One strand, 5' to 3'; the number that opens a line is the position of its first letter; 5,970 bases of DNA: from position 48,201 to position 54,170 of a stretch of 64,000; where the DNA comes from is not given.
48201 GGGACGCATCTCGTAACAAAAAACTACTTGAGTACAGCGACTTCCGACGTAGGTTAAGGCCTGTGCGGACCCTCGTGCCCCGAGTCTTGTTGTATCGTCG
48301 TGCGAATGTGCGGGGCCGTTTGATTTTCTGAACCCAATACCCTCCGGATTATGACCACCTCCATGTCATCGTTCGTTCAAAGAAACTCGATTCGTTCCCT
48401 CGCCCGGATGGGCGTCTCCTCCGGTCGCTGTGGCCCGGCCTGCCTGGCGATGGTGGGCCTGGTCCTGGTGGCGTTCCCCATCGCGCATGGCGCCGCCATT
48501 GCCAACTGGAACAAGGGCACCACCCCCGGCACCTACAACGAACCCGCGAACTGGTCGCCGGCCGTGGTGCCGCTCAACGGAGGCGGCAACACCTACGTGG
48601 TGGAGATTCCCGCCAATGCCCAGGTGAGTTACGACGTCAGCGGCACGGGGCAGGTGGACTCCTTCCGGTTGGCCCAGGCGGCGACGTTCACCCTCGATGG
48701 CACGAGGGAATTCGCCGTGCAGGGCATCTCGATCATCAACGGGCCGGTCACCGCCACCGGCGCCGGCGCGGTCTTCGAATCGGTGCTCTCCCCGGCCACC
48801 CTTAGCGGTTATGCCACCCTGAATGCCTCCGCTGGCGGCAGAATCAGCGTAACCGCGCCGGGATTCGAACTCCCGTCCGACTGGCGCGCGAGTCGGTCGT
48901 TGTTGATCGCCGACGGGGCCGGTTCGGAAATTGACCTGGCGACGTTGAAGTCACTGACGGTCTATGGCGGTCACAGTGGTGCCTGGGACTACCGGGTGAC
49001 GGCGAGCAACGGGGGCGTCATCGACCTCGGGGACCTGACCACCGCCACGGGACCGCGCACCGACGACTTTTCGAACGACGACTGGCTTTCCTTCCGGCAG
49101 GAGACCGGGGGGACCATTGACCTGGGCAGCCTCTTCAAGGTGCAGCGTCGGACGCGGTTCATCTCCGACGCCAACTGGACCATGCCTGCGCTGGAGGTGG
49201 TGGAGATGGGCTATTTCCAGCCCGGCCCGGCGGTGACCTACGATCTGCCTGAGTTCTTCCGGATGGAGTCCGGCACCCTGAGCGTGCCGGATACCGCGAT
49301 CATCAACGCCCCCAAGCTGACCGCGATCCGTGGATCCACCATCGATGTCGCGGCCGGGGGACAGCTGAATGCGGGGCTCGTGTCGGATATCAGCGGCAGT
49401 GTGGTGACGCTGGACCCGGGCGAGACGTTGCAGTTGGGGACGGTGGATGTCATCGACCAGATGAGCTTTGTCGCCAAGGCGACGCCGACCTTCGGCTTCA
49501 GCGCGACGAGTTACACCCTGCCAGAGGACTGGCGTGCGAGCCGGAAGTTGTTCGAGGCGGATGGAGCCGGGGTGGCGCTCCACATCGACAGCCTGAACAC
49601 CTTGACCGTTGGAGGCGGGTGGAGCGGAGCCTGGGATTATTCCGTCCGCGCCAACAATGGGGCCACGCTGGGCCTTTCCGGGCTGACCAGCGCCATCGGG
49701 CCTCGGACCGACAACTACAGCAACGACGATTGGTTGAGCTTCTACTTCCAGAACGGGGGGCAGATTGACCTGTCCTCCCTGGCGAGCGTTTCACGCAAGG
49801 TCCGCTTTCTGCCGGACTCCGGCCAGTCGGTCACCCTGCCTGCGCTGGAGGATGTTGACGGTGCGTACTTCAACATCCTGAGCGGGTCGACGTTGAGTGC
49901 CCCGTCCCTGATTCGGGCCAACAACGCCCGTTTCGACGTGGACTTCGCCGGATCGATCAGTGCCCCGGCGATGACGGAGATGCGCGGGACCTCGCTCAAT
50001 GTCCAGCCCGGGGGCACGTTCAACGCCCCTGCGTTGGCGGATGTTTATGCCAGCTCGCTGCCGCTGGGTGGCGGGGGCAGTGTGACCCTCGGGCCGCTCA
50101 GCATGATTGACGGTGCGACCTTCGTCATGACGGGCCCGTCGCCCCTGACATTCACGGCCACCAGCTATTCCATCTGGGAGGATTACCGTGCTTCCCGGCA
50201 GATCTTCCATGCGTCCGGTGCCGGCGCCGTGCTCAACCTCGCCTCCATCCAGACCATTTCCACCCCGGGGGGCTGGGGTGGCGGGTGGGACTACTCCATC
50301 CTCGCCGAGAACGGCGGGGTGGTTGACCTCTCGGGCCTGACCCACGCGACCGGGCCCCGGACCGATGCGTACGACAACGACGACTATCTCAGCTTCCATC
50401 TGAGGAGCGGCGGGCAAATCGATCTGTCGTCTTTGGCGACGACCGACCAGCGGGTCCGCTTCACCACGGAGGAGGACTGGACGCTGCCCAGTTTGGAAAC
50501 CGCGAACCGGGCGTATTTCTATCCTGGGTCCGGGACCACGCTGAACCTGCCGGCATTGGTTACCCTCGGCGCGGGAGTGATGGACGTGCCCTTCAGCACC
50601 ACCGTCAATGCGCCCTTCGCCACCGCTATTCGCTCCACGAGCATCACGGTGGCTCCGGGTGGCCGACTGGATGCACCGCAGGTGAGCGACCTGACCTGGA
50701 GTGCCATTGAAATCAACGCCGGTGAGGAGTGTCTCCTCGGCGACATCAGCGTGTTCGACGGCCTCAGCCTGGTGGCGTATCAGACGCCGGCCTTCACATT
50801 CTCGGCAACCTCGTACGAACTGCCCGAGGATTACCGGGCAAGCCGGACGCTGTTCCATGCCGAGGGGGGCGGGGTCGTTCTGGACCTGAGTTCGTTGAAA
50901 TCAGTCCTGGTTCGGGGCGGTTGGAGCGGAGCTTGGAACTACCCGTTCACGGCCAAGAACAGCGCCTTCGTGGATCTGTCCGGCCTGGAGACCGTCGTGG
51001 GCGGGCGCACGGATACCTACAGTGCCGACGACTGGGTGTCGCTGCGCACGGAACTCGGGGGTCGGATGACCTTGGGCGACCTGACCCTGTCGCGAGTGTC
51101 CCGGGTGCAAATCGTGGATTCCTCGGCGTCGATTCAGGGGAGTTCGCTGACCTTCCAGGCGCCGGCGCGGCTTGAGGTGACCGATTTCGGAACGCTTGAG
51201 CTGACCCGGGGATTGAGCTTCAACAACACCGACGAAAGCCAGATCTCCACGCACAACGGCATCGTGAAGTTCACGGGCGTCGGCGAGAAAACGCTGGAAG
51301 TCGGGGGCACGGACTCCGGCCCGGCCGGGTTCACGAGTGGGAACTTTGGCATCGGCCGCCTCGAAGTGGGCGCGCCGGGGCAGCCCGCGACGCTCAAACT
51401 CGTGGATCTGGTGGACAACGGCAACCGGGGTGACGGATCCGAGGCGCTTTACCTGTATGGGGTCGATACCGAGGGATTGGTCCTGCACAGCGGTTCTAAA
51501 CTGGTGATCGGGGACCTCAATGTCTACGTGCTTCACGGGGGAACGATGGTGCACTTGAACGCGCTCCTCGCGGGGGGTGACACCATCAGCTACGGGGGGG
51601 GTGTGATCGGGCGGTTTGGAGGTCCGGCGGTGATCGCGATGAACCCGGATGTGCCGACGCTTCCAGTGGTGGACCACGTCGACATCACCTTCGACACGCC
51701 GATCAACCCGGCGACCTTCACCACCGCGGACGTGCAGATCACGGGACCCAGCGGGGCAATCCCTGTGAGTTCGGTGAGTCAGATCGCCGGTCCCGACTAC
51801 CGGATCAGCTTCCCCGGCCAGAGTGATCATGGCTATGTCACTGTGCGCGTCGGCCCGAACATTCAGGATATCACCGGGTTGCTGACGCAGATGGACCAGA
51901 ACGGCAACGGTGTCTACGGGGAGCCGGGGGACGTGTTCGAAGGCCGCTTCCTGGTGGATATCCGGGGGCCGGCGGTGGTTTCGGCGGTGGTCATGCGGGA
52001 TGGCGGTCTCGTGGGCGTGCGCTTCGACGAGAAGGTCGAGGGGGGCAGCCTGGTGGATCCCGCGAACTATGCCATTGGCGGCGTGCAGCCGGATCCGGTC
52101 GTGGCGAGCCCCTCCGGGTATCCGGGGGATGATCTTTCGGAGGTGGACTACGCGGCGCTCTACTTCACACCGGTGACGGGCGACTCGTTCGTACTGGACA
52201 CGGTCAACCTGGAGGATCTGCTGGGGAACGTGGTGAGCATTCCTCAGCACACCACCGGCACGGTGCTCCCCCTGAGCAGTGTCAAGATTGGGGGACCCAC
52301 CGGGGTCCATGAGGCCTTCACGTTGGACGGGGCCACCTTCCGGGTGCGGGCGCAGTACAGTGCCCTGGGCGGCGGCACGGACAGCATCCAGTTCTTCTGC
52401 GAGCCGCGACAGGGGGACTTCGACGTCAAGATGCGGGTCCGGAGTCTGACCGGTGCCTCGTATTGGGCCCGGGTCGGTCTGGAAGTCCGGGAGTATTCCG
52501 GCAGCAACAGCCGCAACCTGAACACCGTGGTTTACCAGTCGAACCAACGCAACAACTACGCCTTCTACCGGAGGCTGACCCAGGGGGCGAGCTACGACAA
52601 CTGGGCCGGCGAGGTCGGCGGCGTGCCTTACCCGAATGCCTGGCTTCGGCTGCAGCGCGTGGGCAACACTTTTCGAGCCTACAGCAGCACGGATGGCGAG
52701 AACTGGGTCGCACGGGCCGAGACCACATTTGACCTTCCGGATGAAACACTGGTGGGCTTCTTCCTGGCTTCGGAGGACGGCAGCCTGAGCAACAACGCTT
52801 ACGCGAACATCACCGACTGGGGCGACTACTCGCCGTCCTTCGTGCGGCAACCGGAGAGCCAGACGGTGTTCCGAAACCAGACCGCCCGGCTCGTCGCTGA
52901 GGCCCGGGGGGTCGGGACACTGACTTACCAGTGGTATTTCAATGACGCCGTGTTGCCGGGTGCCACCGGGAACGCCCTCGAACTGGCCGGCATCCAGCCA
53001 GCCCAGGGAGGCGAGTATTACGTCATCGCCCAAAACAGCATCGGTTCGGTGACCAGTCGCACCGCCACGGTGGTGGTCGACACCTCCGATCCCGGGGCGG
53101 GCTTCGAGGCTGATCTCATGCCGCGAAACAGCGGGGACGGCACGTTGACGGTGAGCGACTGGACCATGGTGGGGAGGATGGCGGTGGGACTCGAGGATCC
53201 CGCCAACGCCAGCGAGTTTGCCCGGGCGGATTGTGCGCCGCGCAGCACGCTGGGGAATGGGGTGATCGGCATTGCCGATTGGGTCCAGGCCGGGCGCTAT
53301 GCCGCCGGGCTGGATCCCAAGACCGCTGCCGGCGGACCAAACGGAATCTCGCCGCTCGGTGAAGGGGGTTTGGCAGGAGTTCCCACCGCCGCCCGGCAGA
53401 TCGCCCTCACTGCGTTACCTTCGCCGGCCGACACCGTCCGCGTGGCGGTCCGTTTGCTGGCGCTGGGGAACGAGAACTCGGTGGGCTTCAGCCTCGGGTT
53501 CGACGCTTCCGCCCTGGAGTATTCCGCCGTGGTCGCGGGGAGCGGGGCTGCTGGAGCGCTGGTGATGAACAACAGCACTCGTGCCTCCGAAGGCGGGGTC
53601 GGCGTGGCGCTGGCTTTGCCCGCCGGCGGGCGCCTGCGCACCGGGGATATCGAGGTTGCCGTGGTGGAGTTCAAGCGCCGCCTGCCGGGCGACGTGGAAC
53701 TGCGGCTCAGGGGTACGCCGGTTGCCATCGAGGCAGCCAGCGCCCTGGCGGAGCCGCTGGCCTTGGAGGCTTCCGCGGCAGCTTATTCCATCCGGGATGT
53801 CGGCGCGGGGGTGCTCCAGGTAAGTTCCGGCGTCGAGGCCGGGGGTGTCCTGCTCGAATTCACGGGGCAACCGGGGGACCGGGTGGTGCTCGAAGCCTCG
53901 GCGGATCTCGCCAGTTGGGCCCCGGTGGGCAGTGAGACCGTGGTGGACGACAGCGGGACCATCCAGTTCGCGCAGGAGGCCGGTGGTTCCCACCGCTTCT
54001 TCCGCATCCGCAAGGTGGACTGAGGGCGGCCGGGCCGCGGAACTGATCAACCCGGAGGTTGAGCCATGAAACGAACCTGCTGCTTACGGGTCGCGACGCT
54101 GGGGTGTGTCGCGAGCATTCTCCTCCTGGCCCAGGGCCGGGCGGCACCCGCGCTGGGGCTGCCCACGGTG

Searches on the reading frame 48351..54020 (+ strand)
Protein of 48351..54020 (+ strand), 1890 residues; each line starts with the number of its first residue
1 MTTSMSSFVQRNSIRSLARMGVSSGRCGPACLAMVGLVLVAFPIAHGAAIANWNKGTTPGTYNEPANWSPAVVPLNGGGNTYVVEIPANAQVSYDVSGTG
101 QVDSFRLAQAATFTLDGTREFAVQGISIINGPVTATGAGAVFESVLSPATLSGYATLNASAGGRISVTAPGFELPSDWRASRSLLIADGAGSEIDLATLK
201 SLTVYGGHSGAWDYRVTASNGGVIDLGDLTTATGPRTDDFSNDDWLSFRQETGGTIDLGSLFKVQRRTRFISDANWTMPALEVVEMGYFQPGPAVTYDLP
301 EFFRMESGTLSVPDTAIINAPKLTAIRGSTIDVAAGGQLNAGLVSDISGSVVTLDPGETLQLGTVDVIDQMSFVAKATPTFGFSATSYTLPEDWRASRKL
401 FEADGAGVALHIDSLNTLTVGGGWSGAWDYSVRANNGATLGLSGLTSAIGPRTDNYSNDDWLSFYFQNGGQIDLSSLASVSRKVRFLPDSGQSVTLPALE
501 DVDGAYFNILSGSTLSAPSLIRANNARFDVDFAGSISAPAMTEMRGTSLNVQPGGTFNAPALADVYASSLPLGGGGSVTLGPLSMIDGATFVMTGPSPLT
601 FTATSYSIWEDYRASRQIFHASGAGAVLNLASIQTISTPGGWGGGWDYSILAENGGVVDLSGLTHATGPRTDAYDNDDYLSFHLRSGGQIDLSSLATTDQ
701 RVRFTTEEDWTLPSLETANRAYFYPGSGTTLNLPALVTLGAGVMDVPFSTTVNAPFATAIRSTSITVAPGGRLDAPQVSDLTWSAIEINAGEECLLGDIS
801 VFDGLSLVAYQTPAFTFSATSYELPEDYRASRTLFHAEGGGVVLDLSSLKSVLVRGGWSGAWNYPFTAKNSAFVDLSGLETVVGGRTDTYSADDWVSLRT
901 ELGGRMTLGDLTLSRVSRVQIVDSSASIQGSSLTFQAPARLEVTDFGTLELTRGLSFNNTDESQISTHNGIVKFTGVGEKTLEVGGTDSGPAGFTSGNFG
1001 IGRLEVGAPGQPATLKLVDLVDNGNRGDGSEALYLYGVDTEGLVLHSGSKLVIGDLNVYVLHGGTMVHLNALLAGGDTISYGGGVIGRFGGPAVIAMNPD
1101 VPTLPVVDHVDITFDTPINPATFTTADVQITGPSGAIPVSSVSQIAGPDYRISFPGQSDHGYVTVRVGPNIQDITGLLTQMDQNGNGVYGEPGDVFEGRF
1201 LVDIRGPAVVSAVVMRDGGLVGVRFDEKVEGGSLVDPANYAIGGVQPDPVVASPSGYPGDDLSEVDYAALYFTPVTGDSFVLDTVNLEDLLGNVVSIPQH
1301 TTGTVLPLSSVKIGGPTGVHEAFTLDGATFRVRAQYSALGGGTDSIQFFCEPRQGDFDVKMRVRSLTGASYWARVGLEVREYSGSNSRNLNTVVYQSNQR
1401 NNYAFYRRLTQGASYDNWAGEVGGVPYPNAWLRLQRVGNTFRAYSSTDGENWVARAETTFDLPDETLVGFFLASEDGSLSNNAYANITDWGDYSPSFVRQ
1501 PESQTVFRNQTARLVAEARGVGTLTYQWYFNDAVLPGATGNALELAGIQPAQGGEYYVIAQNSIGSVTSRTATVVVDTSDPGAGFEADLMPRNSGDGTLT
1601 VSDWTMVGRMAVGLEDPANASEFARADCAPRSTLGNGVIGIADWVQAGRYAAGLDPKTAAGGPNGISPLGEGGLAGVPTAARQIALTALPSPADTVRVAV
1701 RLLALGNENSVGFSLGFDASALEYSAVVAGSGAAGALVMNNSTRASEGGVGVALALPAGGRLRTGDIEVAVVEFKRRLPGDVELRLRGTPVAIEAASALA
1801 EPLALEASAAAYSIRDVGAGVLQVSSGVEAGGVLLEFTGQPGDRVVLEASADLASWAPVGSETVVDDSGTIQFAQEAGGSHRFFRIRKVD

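Call 4: search_protein_families(library=pfam, proteins=[window:48351-54020:+], max_evalue=0.01)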
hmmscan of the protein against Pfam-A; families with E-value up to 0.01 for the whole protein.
window:48351-54020:+ (1890 aa): 3 families
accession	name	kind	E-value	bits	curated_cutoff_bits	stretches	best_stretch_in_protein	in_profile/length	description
PF13927.12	Ig_3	-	2.8e-06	28.2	30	1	1495-1562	2-78/78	Immunoglobulin domain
PF07679.22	I-set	-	2.2e-05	24.9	23.7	1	1495-1571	1-86/90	Immunoglobulin I-set domain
PF07081.18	DUF1349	-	0.00061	20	32.4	1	1406-1478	93-165/179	Protein of unknown function (DUF1349)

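Call 5: search_protein_families(library=ncbifam, proteins=[window:48351-54020:+], max_evalue=0.01)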
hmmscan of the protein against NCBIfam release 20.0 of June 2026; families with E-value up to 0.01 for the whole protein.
window:48351-54020:+ (1890 aa): 0 families

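Call 10: find_encoding_contigs(protein=window:48351-54020:+, flank=10000, max_places=6)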
Protein window:48351-54020:+ (1890 aa): no gene with exactly this product is on record in the collection.

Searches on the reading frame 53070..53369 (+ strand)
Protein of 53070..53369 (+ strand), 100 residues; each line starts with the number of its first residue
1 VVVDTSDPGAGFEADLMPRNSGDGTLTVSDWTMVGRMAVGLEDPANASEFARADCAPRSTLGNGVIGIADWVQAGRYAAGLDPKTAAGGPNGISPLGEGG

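Call 42: search_protein_families(library=pfam, proteins=[window:53070-53369:+], max_evalue=10)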
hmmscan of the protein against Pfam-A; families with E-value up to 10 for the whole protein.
seq(100 aa): 1 family
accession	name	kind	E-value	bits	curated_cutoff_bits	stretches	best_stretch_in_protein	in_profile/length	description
PF17441.7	DUF5419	-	0.18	12.4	31.8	1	60-87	19-46/54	Family of unknown function (DUF5419)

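Call 43: search_solved_structures(query=window:53094-53336:+, max_evalue=10, show_alignments=2)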
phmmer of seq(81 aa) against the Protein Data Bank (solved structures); distinct sequences matched with E-value up to 10: 1.
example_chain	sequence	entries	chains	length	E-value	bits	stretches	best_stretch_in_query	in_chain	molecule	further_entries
3ccg_A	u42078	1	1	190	0.56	13.9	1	29-76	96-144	HD superfamily hydrolase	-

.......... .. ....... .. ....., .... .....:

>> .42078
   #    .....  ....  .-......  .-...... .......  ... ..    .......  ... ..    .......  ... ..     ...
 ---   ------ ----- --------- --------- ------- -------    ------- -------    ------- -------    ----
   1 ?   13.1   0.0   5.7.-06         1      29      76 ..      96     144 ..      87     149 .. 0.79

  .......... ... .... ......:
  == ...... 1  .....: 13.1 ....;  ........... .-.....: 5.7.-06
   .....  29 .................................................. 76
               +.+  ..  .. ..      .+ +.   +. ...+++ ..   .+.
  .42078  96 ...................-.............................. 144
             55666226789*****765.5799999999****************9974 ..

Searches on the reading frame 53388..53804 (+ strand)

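Call 42: search_protein_families(library=pfam, proteins=[window:53388-53804:+], max_evalue=10)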
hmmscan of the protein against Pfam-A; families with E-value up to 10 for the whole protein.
seq(139 aa): 2 families
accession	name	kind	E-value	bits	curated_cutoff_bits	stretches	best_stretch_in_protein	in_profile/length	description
PF02814.20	UreE_N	-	0.025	14.6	26.9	1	67-88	32-53/62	UreE urease accessory protein, N-terminal domain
PF00963.24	Cohesin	-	0.18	12.4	24.1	1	15-96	14-100/139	Cohesin domain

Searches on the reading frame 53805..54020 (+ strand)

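Call 42: search_protein_families(library=pfam, proteins=[window:53805-54020:+], max_evalue=10)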
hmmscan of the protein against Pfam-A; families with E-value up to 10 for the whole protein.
seq(72 aa): 1 family
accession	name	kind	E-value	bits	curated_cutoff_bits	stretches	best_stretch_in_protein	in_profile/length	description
PF13163.11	DUF3999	-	0.0052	16.5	30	1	16-48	131-166/424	Protein of unknown function (DUF3999)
